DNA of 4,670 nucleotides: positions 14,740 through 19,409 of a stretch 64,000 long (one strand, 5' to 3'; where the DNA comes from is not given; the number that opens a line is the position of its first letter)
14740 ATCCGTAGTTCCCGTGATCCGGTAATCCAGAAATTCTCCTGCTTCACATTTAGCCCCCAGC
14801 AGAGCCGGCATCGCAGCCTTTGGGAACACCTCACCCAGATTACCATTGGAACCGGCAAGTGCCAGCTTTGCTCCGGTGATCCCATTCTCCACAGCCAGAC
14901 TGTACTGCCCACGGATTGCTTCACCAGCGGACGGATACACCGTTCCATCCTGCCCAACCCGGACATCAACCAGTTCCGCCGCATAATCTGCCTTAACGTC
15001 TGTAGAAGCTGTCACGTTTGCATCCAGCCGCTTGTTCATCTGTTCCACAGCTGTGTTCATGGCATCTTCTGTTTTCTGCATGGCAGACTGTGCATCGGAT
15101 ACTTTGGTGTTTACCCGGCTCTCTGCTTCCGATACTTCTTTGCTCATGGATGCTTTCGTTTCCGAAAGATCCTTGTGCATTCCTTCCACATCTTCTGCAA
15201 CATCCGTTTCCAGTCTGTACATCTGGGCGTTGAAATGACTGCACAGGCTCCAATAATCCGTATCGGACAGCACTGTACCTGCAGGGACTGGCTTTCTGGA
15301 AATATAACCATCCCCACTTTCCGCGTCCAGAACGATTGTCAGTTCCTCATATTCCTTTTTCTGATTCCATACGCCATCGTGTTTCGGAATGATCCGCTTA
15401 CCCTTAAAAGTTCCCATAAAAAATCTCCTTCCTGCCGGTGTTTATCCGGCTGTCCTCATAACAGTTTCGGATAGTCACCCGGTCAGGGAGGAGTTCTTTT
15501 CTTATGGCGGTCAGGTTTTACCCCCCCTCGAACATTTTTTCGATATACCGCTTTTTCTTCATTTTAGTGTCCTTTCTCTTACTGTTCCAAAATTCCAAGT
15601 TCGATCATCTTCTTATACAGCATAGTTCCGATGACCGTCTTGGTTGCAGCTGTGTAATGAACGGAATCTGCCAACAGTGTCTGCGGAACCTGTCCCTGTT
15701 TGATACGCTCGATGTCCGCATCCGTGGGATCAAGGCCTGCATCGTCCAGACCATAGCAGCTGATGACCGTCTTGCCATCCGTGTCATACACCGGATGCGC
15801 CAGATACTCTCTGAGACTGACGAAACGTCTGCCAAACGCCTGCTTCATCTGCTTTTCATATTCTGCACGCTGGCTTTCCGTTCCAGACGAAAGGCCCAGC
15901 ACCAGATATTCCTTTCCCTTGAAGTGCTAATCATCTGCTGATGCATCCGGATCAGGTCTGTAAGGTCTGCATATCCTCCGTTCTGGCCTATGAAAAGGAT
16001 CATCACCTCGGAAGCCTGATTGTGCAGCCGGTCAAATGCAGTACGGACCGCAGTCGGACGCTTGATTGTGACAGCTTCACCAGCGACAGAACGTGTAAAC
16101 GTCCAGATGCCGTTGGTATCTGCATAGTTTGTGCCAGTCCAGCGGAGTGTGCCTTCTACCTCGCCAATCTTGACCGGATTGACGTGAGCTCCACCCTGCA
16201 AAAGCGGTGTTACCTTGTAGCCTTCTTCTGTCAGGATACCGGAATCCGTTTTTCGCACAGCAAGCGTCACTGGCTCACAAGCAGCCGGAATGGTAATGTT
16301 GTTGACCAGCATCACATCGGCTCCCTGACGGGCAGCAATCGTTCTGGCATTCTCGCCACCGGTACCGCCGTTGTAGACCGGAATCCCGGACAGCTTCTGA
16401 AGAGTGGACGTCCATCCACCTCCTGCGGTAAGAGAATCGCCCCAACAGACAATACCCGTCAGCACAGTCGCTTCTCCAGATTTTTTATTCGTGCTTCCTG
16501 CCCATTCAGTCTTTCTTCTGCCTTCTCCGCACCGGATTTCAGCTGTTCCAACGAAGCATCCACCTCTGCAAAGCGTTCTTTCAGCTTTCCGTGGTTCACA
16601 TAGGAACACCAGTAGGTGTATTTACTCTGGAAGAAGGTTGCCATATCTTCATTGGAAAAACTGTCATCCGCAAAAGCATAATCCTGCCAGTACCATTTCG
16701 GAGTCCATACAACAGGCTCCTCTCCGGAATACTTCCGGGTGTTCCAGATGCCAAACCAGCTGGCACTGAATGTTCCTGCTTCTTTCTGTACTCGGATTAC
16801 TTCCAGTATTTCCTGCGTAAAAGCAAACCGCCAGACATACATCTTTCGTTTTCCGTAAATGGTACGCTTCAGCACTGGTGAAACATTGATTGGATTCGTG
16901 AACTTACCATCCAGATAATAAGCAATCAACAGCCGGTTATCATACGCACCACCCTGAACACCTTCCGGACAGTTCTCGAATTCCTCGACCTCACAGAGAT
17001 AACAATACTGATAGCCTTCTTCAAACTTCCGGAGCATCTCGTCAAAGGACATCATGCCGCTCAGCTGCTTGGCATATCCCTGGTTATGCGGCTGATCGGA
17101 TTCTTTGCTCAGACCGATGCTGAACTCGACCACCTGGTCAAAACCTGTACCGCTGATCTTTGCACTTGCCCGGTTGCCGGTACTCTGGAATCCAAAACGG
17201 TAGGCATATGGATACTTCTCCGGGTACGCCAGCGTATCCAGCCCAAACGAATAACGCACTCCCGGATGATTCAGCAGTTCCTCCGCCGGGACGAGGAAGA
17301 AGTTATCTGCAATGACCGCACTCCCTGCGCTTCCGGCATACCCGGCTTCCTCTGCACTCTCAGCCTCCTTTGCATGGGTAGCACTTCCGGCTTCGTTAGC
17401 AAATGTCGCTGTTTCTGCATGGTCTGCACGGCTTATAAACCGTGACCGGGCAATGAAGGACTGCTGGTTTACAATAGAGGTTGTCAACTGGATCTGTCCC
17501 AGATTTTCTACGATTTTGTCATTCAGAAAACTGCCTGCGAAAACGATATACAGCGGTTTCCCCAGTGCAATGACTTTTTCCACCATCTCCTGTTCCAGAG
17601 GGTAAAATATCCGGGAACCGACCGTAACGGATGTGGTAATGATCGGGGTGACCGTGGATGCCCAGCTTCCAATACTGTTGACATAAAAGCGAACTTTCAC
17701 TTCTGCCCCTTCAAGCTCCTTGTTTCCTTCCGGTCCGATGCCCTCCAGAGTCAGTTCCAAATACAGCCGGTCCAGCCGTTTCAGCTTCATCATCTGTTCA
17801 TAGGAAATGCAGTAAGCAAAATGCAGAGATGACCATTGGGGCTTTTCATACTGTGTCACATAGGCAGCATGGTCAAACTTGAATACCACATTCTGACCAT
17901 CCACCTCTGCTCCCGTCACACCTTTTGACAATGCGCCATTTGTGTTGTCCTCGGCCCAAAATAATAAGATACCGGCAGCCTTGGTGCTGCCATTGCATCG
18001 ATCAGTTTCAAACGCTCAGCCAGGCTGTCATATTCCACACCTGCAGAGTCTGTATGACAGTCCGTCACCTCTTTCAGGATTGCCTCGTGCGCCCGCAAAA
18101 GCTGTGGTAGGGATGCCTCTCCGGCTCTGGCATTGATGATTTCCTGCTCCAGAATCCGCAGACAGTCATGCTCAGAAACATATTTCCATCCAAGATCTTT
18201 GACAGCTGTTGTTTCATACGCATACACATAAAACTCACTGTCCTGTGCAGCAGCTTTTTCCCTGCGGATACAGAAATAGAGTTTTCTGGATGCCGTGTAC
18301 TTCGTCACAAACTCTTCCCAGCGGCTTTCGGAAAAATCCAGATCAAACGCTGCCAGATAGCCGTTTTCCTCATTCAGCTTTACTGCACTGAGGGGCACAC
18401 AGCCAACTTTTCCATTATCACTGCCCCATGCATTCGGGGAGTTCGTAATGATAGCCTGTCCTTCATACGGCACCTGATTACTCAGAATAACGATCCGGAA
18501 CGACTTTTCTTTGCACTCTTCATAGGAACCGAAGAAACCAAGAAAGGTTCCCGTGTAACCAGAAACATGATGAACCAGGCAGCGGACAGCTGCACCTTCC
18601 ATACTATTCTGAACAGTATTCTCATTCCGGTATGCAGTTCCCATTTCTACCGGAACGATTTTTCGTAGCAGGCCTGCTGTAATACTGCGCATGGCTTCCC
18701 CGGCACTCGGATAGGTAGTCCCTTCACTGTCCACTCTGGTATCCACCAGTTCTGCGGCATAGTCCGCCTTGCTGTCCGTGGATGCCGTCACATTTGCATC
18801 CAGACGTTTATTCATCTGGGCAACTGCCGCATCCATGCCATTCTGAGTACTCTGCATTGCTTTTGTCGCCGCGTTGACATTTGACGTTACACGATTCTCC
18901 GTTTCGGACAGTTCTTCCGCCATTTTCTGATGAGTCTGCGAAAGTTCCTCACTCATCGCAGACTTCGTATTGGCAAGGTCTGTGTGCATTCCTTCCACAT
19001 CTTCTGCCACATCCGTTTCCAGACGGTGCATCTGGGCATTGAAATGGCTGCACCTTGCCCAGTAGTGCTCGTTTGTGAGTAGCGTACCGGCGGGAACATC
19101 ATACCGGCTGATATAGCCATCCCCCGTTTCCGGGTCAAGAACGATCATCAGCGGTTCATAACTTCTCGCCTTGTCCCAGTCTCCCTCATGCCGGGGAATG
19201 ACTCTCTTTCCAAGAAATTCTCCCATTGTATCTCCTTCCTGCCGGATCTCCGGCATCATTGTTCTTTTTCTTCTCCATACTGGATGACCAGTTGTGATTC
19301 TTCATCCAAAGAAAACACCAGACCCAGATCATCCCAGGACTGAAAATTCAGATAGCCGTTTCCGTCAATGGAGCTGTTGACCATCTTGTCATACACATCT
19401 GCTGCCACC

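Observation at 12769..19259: Two paralogous receptor-binding fibre sets sharing an N-terminal anchor domain, both ending in SGNH/GDSL esterase domains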

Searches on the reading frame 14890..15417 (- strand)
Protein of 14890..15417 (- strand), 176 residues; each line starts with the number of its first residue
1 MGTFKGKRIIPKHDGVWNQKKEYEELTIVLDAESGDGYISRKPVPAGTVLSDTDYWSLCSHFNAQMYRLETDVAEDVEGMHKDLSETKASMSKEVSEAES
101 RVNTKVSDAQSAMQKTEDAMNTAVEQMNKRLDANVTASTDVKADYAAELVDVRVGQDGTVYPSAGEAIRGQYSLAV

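Call 54: find_related_loci(query=A5, collection=genome_contigs, flank=7000)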
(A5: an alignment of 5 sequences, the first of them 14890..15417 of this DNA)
Query A5 (176 aa) in genome_contigs; peptide patterns used: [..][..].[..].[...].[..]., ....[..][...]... (x = any residue, [..] = any of these).
53 stretches matched a pattern; 22 encode a relative of the query (tblastn E <= 1e-3); 22 distinct loci.
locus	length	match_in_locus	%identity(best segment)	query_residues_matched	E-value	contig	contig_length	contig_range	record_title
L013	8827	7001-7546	71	1-171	2e-82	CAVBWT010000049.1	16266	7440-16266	Lawsonibacter asaccharolyticus isolate H07663-L1_cleanbin_000015 genome assembly, contig: Spades_H07663-L1_contig_2271,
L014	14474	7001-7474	49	1-169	8e-47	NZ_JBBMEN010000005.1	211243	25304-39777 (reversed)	Faecalibacterium intestinale strain CLA-AA-H281 CLAAAH281_contig_5_length_211243, whole genome shotgun sequence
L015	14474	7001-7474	49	1-169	8e-47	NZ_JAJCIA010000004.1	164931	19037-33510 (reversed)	Blautia faecis strain DFI.3.66 LDJIBEFH_4, whole genome shotgun sequence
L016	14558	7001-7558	41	1-169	2e-43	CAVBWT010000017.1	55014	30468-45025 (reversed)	Lawsonibacter asaccharolyticus isolate H07663-L1_cleanbin_000015 genome assembly, contig: Spades_H07663-L1_contig_299, w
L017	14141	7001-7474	44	1-169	6e-43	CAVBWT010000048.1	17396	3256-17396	Lawsonibacter asaccharolyticus isolate H07663-L1_cleanbin_000015 genome assembly, contig: Spades_H07663-L1_contig_2067,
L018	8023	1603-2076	44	1-169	2e-42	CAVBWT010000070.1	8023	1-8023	Lawsonibacter asaccharolyticus isolate H07663-L1_cleanbin_000015 genome assembly, contig: Spades_H07663-L1_contig_5433,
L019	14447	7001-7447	43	1-171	5e-41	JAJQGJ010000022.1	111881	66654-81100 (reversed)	MAG: Oscillospiraceae bacterium isolate U.11_4 NODE_13_length_111881_cov_65.608320, whole genome shotgun sequence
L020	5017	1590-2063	43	1-169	3e-39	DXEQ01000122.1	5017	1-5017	MAG TPA_asm: Candidatus Anaerobutyricum stercoripullorum isolate ChiSxjej3B15-1167 ChiSxjej3B15M5__C169767_L5017_SAMN080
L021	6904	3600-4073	43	1-169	2e-39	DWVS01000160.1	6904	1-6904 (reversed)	MAG TPA_asm: Candidatus Eisenbergiella intestinigallinarum isolate ChiBcec1-1630 ChiBcec1__C35063_L6904_SAMN08009753, wh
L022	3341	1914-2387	43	1-169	7e-39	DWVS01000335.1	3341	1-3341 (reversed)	MAG TPA_asm: Candidatus Eisenbergiella intestinigallinarum isolate ChiBcec1-1630 ChiBcec1__C87403_L3341_SAMN08009753, wh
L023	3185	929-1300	43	1-169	9e-38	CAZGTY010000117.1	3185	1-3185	MAG TPA_asm: uncultured Blautia sp. isolate SRP222994_co1_11 genome assembly, contig: NODE_54696_length_3185_cov_14.8169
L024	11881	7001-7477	46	1-170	3e-41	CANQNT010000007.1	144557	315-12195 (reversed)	MAG: uncultured Acetatifactor sp. isolate Lapin-012__bin4 genome assembly, contig: Lapin-012__NODE_165_length_144557_cov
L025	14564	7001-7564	36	1-169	2e-30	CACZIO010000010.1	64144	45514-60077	MAG: uncultured Lachnospiraceae bacterium isolate RUG12648 genome assembly, contig: RUG12648_asm_10, whole genome shotgu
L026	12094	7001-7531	34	1-169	3e-30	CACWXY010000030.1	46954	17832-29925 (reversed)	MAG: uncultured Clostridiales bacterium isolate RUG11012 genome assembly, contig: RUG11012_asm_30, whole genome shotgun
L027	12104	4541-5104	36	1-169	8e-34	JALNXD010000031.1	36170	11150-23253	MAG: Syntrophales bacterium isolate SO_2016_LW2 bin 9 scaffold01895_LW138R_2016, whole genome shotgun sequence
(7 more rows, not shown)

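Call 59: search_protein_families(library=pfam, proteins=[L014:7001-9280:+, L015:3538-6834:+, L016:10228-12810:+, L017:7001-10231:+, L019:4184-6772:+, L019:7001-9217:+, L024:3646-6771:+, L024:7001-9400:+, L026:3703-6843:+, L026:7001-9175:+], max_evalue=0.001)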
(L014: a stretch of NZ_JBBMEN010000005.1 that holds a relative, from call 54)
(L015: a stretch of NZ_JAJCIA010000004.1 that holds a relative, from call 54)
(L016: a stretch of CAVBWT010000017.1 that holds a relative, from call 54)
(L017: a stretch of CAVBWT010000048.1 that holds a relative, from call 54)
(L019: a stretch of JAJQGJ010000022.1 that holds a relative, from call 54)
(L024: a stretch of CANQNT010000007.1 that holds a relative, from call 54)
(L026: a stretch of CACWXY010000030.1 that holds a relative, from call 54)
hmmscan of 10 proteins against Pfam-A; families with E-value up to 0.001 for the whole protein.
L014:7001-9280:+ (760 aa): 2 families
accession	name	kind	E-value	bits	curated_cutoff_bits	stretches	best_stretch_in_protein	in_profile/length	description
PF13472.12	Lipase_GDSL_2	-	1.8e-08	35.5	32.9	1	538-725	1-176/178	GDSL-like Lipase/Acylhydrolase family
PF00657.28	Lipase_GDSL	-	3.7e-06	27.7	23.6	1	537-698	2-173/208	GDSL-like Lipase/Acylhydrolase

L015:3538-6834:+ (1099 aa): 2 families
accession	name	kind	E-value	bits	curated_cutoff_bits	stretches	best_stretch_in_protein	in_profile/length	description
PF00657.28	Lipase_GDSL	-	1.7e-07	32.1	23.6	1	854-1084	5-206/208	GDSL-like Lipase/Acylhydrolase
PF13472.12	Lipase_GDSL_2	-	0.00011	23.2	32.9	0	917-1081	48-178/178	GDSL-like Lipase/Acylhydrolase family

L016:10228-12810:+ (861 aa): 4 families
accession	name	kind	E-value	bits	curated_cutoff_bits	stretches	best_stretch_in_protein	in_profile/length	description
PF13472.12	Lipase_GDSL_2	-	6.8e-20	72.7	32.9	1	663-847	1-178/178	GDSL-like Lipase/Acylhydrolase family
PF00657.28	Lipase_GDSL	-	4.9e-10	40.3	23.6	1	662-850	2-206/208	GDSL-like Lipase/Acylhydrolase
PF15035.11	Rootletin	-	0.00045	20.7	36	1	65-154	59-146/188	Ciliary rootlet component, centrosome cohesion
PF01442.23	Apolipoprotein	-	0.00049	20.3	90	1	76-144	27-95/190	Apolipoprotein A1/A4/E domain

L017:7001-10231:+ (1077 aa): 2 families
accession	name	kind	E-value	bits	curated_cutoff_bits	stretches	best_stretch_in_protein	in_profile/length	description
PF00657.28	Lipase_GDSL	-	4e-08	34.1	23.6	1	832-1062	5-206/208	GDSL-like Lipase/Acylhydrolase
PF13472.12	Lipase_GDSL_2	-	0.00015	22.8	32.9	0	897-1059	50-178/178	GDSL-like Lipase/Acylhydrolase family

L019:4184-6772:+ (863 aa): 3 families
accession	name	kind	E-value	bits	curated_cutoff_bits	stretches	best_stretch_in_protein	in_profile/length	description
PF13472.12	Lipase_GDSL_2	-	2.2e-18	67.8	32.9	1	597-814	1-177/178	GDSL-like Lipase/Acylhydrolase family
PF00657.28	Lipase_GDSL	-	3.7e-12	47.3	23.6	1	595-819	1-207/208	GDSL-like Lipase/Acylhydrolase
PF16255.11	Lipase_GDSL_lke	-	6.7e-11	42.3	29.2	1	595-735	3-149/203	GDSL-like Lipase/Acylhydrolase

L019:7001-9217:+ (739 aa): 2 families
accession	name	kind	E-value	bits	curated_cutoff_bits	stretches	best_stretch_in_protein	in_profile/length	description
PF13472.12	Lipase_GDSL_2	-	2.4e-12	48.2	32.9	1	540-725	2-176/178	GDSL-like Lipase/Acylhydrolase family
PF00657.28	Lipase_GDSL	-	0.0001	23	23.6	1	537-730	1-206/208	GDSL-like Lipase/Acylhydrolase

L024:3646-6771:+ (1042 aa): 2 families
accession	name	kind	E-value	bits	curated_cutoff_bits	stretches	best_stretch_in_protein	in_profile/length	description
PF13472.12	Lipase_GDSL_2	-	4.6e-06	27.7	32.9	1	853-1023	40-178/178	GDSL-like Lipase/Acylhydrolase family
PF00657.28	Lipase_GDSL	-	0.00014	22.5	23.6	1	874-1026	70-206/208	GDSL-like Lipase/Acylhydrolase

L024:7001-9400:+ (800 aa): 0 families

L026:3703-6843:+ (1047 aa): 0 families

L026:7001-9175:+ (725 aa): 1 family
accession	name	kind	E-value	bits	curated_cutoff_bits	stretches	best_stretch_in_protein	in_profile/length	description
PF13472.12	Lipase_GDSL_2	-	3.7e-10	41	32.9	1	504-713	3-178/178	GDSL-like Lipase/Acylhydrolase family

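Call 88: find_related_loci(query=A5, collection=viral_contigs, flank=6000)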
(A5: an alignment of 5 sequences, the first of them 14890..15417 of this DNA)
Query A5 (176 aa) in viral_contigs; peptide patterns used: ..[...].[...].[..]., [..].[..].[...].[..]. (x = any residue, [..] = any of these).
95 stretches matched a pattern; 58 encode a relative of the query (tblastn E <= 1e-3); 52 distinct loci.
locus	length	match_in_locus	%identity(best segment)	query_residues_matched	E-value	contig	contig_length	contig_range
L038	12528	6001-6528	99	1-176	3e-117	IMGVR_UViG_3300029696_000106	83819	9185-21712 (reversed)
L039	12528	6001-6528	95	1-176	1e-113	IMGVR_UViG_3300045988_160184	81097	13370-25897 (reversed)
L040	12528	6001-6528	94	1-176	4e-112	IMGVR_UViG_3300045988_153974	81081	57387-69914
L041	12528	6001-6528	94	1-176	4e-112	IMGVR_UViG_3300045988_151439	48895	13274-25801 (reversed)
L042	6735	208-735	95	1-176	3e-112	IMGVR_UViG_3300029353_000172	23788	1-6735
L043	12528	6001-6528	90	1-176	9e-107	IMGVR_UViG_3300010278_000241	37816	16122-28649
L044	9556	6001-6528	96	1-176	3e-114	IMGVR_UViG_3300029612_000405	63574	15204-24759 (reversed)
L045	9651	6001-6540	64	1-169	1e-74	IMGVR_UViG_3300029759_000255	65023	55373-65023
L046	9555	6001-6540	64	1-169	1e-74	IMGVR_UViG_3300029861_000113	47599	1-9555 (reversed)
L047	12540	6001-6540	63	1-169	3e-73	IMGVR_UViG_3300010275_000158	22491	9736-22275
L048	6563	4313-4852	62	1-169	5e-73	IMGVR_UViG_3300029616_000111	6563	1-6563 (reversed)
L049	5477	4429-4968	62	1-169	2e-72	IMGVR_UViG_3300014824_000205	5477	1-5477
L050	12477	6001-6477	48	1-170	3e-48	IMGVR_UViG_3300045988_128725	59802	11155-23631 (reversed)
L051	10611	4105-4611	46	1-169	3e-48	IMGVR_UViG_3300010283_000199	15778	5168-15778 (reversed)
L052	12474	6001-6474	49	1-169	4e-47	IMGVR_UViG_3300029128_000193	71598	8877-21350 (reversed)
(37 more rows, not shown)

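Call 101: search_dna_similar(query=window:14890-15417:-, collection=phages, mode=protein, max_rows=20, max_evalue=0.001)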
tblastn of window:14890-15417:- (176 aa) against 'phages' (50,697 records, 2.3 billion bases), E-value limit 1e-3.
Records with a match: 18; places in all: 18; records where one place covers at least 80% of the query: 0.
Best place of each record, by identity: <60% 18.
By first word of the organism name: CrAssphage 6; Bacteriophage 4; Caudoviricetes 2; crAssphage 2; uncultured 2; Carjivirus 1; Eggerthella 1.
By host as written in the record: - 13; Bacteroides cellulosilyticus 2; bacterium 1; Homo sapiens 1; Eggerthella lenta DSM 2243 1.
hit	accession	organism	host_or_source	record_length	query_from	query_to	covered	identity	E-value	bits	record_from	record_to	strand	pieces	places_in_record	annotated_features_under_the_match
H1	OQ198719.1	Caudoviricetes sp. 'Rudgehvirus jaberico'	Bacteroides cellulosilyticus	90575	14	131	67%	31.4%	1e-5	50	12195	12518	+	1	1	hypothetical protein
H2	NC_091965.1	Caudoviricetes sp. 'Rudgehvirus jaberico'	Bacteroides cellulosilyticus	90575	14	131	67%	31.4%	1e-5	50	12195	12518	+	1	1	hypothetical protein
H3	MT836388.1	Bacteriophage sp.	human fecal samples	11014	14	104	52%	35.2%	1e-4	47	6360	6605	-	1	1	record has no annotation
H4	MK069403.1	CrAssphage sp. O-152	fecal sample from Mexican boy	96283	14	104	52%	35.2%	1e-4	47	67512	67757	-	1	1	record has no annotation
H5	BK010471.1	Carjivirus communis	bacterium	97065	14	104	52%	35.2%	1e-4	47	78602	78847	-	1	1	KP06_gp67: putative tail protein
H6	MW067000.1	CrAssphage sp. C0521BD4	stool sample from an infant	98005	14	104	52%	35.2%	1e-4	47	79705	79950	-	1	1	putative tail protein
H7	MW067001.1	CrAssphage sp. C0521BW15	stool sample from an infant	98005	14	104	52%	35.2%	1e-4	47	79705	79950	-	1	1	putative tail protein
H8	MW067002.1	CrAssphage sp. C0526BW15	stool sample from an infant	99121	14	104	52%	35.2%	1e-4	47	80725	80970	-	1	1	putative tail protein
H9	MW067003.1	CrAssphage sp. C0531BW4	stool sample from an infant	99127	14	104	52%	35.2%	1e-4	47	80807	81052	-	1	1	putative tail protein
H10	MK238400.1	CrAssphage ZA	Homo sapiens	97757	14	104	52%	34.1%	4e-4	45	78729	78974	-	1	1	putative tail protein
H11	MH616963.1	crAssphage sp. isolate ctbg_1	house mouse tissue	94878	15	132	67%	26.3%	3e-6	52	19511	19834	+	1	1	hypothetical protein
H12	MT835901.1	Bacteriophage sp.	human fecal samples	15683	4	86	47%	36.6%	5e-4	45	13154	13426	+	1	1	record has no annotation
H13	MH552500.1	crAssphage sp. isolate ctcc615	mouse tissue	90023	6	66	35%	44.3%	2e-6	52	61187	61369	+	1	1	hypothetical protein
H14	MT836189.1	Bacteriophage sp.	human fecal samples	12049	3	72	40%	37.8%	4e-6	51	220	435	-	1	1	record has no annotation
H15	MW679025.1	Eggerthella phage LE1-1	Eggerthella lenta DSM 2243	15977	4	70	38%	38.0%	7e-5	48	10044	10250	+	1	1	SGNH/GDSL hydrolase family protein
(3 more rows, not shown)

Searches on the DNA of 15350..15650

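Call 109: search_rna_families(source=window, start=15350, end=15650, threshold=evalue, max_evalue=1)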
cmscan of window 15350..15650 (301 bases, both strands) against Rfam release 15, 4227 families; matches with E-value up to 1: 0.
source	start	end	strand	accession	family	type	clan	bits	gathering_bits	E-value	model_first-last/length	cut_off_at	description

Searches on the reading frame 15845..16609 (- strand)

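Call 9: search_protein_families(library=pfam, proteins=[window:15845-16609:-], max_evalue=0.01)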
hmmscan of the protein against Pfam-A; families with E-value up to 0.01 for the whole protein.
window:15845-16609:- (254 aa): 1 family
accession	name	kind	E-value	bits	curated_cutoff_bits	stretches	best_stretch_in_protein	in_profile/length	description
PF13472.12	Lipase_GDSL_2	-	0.0019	19.2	32.9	0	55-95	1-55/178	GDSL-like Lipase/Acylhydrolase family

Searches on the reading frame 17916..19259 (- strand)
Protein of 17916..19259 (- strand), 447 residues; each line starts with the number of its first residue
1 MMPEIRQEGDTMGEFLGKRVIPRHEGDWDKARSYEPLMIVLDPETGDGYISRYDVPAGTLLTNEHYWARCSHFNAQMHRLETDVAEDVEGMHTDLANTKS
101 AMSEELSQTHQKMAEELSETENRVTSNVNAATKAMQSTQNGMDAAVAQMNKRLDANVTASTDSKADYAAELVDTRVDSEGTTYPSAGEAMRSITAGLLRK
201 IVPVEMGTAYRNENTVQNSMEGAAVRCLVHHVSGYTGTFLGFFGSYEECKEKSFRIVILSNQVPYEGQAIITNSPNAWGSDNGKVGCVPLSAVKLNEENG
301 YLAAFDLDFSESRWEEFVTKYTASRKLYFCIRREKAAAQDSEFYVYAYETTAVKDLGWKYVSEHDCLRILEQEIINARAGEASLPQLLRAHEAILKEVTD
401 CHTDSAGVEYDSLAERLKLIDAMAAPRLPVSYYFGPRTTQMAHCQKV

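Call 9: search_protein_families(library=pfam, proteins=[window:17916-19259:-], max_evalue=0.01)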
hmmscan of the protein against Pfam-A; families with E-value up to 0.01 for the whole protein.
window:17916-19259:- (447 aa): 2 families
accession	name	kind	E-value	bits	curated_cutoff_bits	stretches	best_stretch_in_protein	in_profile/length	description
PF01442.23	Apolipoprotein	-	7.6e-06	26.2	90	1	78-173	29-128/190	Apolipoprotein A1/A4/E domain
PF07798.16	CCDC90-like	-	0.0005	20.4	33.5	1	71-158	53-140/175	Coiled-coil domain-containing protein 90-like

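Call 81: find_encoding_contigs(protein=window:17916-19259:-, flank=3000, max_places=10)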
Protein window:17916-19259:- (447 aa): 1 contig read that carries it; 1 place shown.
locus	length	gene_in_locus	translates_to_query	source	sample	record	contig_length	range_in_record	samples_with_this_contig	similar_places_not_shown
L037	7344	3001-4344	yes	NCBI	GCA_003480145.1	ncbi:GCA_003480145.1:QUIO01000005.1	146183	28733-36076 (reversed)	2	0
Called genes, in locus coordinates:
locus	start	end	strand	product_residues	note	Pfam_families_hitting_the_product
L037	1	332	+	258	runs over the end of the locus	-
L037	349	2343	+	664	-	PF06605:Prophage_tail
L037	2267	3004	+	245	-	-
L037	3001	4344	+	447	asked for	PF01442:Apolipoprotein (weak)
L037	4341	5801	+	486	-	-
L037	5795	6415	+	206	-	-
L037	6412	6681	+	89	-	-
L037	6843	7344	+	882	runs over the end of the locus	-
